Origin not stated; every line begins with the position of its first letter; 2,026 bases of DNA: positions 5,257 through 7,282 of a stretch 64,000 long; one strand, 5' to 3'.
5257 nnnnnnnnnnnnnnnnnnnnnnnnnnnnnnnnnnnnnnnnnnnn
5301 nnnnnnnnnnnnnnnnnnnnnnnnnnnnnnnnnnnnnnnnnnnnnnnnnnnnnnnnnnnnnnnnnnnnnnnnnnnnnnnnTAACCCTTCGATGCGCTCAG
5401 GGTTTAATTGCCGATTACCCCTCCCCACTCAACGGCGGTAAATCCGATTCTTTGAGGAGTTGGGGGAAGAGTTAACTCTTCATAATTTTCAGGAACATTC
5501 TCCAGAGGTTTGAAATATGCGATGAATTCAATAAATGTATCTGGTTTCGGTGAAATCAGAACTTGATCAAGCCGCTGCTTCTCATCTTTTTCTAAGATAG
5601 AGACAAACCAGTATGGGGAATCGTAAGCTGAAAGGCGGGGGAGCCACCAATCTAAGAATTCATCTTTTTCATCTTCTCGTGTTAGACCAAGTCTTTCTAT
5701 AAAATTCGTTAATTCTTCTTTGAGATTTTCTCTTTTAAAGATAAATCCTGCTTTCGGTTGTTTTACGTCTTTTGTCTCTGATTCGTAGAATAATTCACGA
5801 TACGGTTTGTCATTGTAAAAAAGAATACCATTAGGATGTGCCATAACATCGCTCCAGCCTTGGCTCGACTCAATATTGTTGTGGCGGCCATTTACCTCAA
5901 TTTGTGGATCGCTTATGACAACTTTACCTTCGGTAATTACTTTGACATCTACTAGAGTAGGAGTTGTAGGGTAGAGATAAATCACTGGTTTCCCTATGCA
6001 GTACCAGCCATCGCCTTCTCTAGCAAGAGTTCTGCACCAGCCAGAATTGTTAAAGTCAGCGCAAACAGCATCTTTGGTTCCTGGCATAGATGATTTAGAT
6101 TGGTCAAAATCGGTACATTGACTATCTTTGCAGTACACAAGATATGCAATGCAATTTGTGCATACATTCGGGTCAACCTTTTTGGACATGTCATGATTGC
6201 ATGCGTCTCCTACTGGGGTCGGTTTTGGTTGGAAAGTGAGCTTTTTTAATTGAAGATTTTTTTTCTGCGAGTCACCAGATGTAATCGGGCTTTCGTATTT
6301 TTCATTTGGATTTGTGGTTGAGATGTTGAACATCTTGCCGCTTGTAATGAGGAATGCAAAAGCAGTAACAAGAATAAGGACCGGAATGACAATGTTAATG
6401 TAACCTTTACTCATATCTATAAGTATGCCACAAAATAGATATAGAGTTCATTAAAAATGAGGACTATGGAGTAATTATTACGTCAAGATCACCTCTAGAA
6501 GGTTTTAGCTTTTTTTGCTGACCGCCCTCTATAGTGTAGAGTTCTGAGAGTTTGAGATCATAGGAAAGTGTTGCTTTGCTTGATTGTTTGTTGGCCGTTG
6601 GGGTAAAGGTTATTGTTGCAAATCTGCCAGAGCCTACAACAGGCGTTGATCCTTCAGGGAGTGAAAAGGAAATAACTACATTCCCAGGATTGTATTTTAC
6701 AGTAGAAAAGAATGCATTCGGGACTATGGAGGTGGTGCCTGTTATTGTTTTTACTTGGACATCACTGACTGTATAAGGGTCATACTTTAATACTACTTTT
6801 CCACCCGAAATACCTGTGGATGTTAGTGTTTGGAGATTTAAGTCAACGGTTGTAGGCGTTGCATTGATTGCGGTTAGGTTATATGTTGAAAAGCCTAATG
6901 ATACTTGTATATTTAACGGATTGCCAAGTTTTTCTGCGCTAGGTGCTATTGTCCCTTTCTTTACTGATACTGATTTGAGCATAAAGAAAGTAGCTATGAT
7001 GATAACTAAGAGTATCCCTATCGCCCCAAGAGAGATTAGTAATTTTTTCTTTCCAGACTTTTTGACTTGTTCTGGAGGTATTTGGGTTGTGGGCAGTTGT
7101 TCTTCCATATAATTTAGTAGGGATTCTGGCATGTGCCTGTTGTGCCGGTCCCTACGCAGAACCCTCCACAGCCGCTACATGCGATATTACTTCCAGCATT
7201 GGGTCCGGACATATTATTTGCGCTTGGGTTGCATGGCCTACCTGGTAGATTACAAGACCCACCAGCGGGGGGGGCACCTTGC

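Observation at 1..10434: Candidate cohesin-dockerin surface assembly in a ~10 kb block of secreted proteins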

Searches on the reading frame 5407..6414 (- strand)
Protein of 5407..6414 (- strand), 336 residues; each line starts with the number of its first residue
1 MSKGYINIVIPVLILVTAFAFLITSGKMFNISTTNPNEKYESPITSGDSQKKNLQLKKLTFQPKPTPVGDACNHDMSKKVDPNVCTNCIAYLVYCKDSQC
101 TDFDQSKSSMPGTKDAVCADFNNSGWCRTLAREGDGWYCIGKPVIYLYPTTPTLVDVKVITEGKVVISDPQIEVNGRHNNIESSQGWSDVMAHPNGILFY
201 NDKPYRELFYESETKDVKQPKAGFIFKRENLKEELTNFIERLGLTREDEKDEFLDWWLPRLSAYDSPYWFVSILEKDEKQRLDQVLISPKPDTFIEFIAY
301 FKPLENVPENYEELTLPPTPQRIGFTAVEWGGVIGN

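Call 4: search_protein_families(library=pfam, max_evalue=1, proteins=[window:5407-6414:-])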
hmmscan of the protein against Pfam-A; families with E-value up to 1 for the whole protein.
window:5407-6414:- (336 aa): 0 families

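Call 67: search_protein_families(library=ncbifam, max_evalue=0.01, proteins=[window:5407-6414:-])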
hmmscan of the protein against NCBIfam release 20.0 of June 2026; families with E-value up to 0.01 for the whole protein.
window:5407-6414:- (336 aa): 0 families

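Call 70: search_solved_structures(query=window:5407-6414:-, max_evalue=1)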
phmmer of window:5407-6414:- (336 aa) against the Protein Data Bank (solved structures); distinct sequences matched with E-value up to 1: 0.

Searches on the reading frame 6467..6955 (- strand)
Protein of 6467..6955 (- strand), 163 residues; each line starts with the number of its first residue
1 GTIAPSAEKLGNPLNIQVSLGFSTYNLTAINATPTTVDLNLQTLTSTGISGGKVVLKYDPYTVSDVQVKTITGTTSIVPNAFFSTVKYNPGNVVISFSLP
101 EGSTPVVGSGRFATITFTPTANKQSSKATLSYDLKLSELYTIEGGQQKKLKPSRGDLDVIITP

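Call 49: search_solved_structures(query=A4, max_evalue=1, show_alignments=1)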
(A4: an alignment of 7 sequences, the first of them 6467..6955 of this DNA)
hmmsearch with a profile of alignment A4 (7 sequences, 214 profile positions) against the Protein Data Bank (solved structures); distinct sequences matched with E-value up to 1: 6.
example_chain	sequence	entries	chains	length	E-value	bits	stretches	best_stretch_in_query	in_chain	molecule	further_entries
6qgl_A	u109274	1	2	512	0.013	18.4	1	97-133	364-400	VP5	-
6j7v_A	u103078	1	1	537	0.015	18.2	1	97-133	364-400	VP5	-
3kcp_A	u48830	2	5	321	0.022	17.6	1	85-167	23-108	Cellulosomal-scaffolding protein A | Cellulosome anchoring protein cohesin region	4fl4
3swj_A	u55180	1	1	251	0.35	13.7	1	78-150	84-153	Putative uncharacterized protein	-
3hd7_A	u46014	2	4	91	0.87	12.4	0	7-43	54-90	Vesicle-associated membrane protein 2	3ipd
1aoh_A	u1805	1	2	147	0.98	12.3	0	78-167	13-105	Cellulosomal-scaffolding protein A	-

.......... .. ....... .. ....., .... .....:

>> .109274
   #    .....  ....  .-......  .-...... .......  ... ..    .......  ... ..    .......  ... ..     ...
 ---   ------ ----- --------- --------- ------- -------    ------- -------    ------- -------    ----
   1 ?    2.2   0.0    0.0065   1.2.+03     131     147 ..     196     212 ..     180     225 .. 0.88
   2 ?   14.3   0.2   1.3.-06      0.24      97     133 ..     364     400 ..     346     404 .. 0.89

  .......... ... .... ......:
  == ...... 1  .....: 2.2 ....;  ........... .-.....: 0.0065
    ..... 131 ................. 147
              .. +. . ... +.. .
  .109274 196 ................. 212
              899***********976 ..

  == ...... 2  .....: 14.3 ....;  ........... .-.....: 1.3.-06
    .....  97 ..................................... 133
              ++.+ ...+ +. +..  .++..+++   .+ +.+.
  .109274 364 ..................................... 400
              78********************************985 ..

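Call 57: predict_structure(alignment_id=A4)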
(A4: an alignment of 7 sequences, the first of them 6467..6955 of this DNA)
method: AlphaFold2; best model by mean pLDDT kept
length: 163 residues; sequences in the alignment: 7
mean_pLDDT: 86.5   pTM: 0.81
mean pLDDT of the five models: 86.5, 86.2, 84.9, 72.8, 69.7
residues with pLDDT >= 90: 106; 70-90: 40; 50-70: 7; < 50: 10
segments of 3 or more residues with pLDDT < 50: 1-10
pLDDT, mean of each block of 10 residues (from residue 1): 39 74 93 96 89 95 93 87 86 94 90 95 81 94 88 91 88
secondary structure, 60 per line:
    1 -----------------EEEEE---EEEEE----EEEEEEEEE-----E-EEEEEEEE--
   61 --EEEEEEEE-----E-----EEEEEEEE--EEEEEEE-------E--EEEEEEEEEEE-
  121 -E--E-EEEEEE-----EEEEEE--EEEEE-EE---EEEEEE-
elements in order: E18-22 E26-30 E35-43 E51-58 E63-70 E82-89 E92-98 E109-119 E127-132 E138-143 E146-150 E157-162

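Call 62: fold_search(model_id=the predicted structure, library=pdb)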
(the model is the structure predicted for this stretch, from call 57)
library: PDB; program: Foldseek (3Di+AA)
matches with E <= 10: 1988; with E <= 0.001: 88
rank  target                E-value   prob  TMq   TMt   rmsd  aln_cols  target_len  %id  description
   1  6kgc_A                1.6e-09  1.00  0.69  0.77   3.0       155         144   18  Crystal structure of CaDoc0917(R49D)-CaCohA2 complex at pH 5.4 (released 2020-07-08)
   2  6kgf_C                2.0e-09  1.00  0.67  0.73   3.5       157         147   19  Crystal structure of CaDoc0917(R16D)-CaCohA2 complex at pH 8.2 (released 2020-07-08)
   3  6kgd_A                2.7e-09  1.00  0.67  0.73   4.3       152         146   18  Crystal structure of CaDoc0917(R49D)-CaCohA2 complex at pH 8.0 (released 2020-07-08)
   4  6kgf_A                1.5e-08  1.00  0.67  0.75   3.5       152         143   18  Crystal structure of CaDoc0917(R16D)-CaCohA2 complex at pH 8.2 (released 2020-07-08)
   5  4dh2_C                1.5e-08  1.00  0.67  0.70   3.1       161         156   16  Crystal structure of Coh-OlpC(Cthe_0452)-Doc435(Cthe_0435) complex: A novel type I Cohesin-Dockerin complex from Clost (released 2012-11-28)
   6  5lxv_C                1.5e-08  1.00  0.63  0.60   5.7       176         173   18  Crystal structure of Ruminococcus flavefaciens scaffoldin C cohesin in complex with a dockerin from an uncharacterized (released 2016-10-19)
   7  5lxv_A                1.6e-08  1.00  0.62  0.59   5.7       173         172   18  Crystal structure of Ruminococcus flavefaciens scaffoldin C cohesin in complex with a dockerin from an uncharacterized (released 2016-10-19)
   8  6kge_A                1.7e-08  1.00  0.66  0.75   3.3       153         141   19  Crystal structure of CaDoc0917(R16D)-CaCohA2 complex at pH 5.5 (released 2020-07-08)
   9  4ums                  1.7e-08  1.00  0.63  0.66   4.2       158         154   18  The crystal structure of the seventh ScaB type I cohesin from Pseudobacteroides cellulosolvens (released 2015-05-06)
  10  4dh2_A                4.3e-08  1.00  0.67  0.69   3.2       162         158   15  Crystal structure of Coh-OlpC(Cthe_0452)-Doc435(Cthe_0435) complex: A novel type I Cohesin-Dockerin complex from Clost (released 2012-11-28)
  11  3kcp_A                9.7e-08  1.00  0.64  0.37   3.6       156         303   17  Crystal structure of interacting Clostridium thermocellum multimodular components (released 2010-02-09)
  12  2vn5_C                1.1e-07  1.00  0.67  0.73   3.1       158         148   14  The Clostridium cellulolyticum dockerin displays a dual binding mode for its cohesin partner (released 2008-05-20)
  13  4fl4_C                1.3e-07  1.00  0.64  0.37   3.5       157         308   15  Scaffoldin conformation and dynamics revealed by a ternary complex from the Clostridium thermocellum cellulosome (released 2012-06-27)
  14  2jh2_A                1.3e-07  1.00  0.62  0.74   3.7       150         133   16  X-ray crystal structure of a cohesin-like module from Clostridium perfringens (released 2007-11-06)
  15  1g1k_A                1.3e-07  1.00  0.65  0.72   3.4       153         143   16  COHESIN MODULE FROM THE CELLULOSOME OF CLOSTRIDIUM CELLULOLYTICUM (released 2000-11-22)
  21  2xdh                  2.5e-07  1.00  0.57  0.66   4.3       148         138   14  Non-cellulosomal cohesin from the hyperthermophilic archaeon Archaeoglobus fulgidus (released 2010-05-26)
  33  2jh2_B                2.5e-06  1.00  0.61  0.72   3.7       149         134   15  X-ray crystal structure of a cohesin-like module from Clostridium perfringens (released 2007-11-06)
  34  2jh2_C                2.7e-06  1.00  0.64  0.78   3.2       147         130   15  X-ray crystal structure of a cohesin-like module from Clostridium perfringens (released 2007-11-06)
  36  1qzn                  7.5e-06  1.00  0.58  0.56   4.1       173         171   14  Crystal Structure Analysis of a type II cohesin domain from the cellulosome of Acetivibrio cellulolyticus (released 2004-09-21)
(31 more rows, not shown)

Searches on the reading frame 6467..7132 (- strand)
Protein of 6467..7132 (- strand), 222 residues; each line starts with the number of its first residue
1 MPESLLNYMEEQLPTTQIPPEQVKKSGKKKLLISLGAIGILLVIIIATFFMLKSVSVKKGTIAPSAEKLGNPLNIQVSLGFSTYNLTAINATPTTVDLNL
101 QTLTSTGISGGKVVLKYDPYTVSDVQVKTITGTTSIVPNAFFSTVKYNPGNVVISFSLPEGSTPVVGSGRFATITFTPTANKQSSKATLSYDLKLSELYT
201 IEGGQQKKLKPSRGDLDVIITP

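Call 4: search_protein_families(library=pfam, max_evalue=1, proteins=[window:6467-7132:-])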
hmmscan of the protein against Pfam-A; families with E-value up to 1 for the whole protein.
window:6467-7132:- (222 aa): 2 families
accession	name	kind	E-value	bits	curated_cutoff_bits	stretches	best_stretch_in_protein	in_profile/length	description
PF00963.24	Cohesin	-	2.6e-08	34.6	24.1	1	95-211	17-130/139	Cohesin domain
PF09716.15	ETRAMP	-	0.051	14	29.1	1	24-54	46-77/81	Malarial early transcribed membrane protein (ETRAMP)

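Call 10: find_encoding_contigs(protein=window:6467-7132:-, flank=10000, max_places=6)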
Protein window:6467-7132:- (222 aa): no gene with exactly this product is on record in the collection.

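Call 26: search_solved_structures(query=window:6467-7132:-, max_evalue=1, show_alignments=2)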
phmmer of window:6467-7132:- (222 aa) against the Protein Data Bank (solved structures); distinct sequences matched with E-value up to 1: 4.
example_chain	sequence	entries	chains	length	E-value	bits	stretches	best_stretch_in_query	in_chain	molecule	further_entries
3kcp_A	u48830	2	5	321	0.59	13.5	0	95-175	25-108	Cellulosomal-scaffolding protein A | Cellulosome anchoring protein cohesin region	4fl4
8zar_A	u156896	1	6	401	0.59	13.5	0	15-52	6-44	Multidrug export protein EmrA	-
6f5d_H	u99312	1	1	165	0.59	13.5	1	95-210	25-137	ATP synthase subunit delta, mitochondrial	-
8ap6_H1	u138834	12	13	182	0.75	13.1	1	94-210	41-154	ATP synthase, epsilon chain, putative | subunit delta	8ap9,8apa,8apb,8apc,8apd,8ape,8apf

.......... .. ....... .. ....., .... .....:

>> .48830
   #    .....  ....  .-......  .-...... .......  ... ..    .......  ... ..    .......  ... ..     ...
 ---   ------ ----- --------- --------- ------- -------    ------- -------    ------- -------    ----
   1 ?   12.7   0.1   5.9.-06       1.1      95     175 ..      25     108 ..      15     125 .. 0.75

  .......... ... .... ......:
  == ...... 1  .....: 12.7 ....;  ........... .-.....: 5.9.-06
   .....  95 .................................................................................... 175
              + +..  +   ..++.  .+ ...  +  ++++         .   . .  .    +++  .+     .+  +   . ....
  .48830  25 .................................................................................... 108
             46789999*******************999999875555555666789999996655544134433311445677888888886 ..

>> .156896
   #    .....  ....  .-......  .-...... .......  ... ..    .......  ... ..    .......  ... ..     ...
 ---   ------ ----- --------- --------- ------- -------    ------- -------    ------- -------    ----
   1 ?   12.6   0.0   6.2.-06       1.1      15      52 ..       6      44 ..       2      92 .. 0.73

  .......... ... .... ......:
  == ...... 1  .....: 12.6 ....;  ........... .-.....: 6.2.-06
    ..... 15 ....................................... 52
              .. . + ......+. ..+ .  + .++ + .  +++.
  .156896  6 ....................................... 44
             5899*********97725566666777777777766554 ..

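Call 27: find_homologous_proteins(query=window:6467-7132:-, max_evalue=0.01)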
Query window:6467-7132:- (222 aa): 7 proteins with E <= 0.01 among 800 candidates.
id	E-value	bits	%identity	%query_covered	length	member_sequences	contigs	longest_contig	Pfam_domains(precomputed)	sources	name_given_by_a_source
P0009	9.1e-128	442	100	96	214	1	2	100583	PF00963.25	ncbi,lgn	-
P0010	5.4e-76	273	62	96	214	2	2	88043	PF00963.25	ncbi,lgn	-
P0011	1.3e-75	272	62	96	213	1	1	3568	PF00963.25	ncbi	-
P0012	5.3e-75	270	61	96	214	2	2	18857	PF00963.25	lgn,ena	-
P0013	1.4e-73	265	62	96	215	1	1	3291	-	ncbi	-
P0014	1.8e-68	249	60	96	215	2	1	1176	PF00963.25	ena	-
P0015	3.9e-50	189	50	77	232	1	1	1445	PF00963.25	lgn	-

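Call 28: find_encoding_contigs(protein=P0009, flank=10000, max_places=4)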
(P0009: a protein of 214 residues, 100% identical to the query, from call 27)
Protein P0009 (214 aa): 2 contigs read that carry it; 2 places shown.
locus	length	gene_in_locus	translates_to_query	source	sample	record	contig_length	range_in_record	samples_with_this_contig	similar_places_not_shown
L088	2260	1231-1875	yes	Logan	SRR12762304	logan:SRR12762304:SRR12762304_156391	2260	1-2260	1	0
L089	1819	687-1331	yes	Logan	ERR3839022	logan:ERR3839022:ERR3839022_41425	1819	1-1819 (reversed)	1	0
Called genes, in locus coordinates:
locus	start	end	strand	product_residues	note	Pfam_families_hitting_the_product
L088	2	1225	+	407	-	?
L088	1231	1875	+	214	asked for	PF00963:Cohesin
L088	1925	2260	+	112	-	?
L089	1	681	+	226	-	?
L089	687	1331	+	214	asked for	PF00963:Cohesin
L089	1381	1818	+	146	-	?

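Call 29: list_cluster_members(proteins=[P0009, P0007, P0002])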
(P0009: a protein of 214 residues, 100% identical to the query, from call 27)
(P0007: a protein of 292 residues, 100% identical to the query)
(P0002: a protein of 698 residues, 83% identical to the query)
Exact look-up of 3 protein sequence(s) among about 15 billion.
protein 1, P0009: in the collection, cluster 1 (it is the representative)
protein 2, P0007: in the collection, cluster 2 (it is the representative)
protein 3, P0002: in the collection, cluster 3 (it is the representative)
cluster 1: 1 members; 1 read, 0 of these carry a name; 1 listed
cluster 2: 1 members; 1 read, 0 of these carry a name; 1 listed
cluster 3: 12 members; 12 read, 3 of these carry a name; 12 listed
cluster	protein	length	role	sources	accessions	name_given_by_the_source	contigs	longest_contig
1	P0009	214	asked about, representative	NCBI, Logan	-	-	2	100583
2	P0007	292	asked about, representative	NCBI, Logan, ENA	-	-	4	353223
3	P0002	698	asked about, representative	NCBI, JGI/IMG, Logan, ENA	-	hypothetical protein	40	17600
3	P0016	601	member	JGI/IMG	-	hypothetical protein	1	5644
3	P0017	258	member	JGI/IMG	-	hypothetical protein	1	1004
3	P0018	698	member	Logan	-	-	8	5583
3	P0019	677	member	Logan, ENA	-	-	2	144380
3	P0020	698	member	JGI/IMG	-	-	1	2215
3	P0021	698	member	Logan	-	-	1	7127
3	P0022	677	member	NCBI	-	-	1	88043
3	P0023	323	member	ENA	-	-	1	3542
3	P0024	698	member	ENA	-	-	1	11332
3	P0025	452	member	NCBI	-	-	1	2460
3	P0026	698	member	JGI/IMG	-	-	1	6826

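Call 67: search_protein_families(library=ncbifam, max_evalue=0.01, proteins=[window:6467-7132:-])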
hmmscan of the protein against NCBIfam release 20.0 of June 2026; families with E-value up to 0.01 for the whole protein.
window:6467-7132:- (222 aa): 1 family
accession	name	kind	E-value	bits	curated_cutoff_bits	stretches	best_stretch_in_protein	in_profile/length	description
NF004285.1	PRK05696.1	equivalog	0.0092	15.8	179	0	21-61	10-51/171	flagellar basal body-associated protein FliL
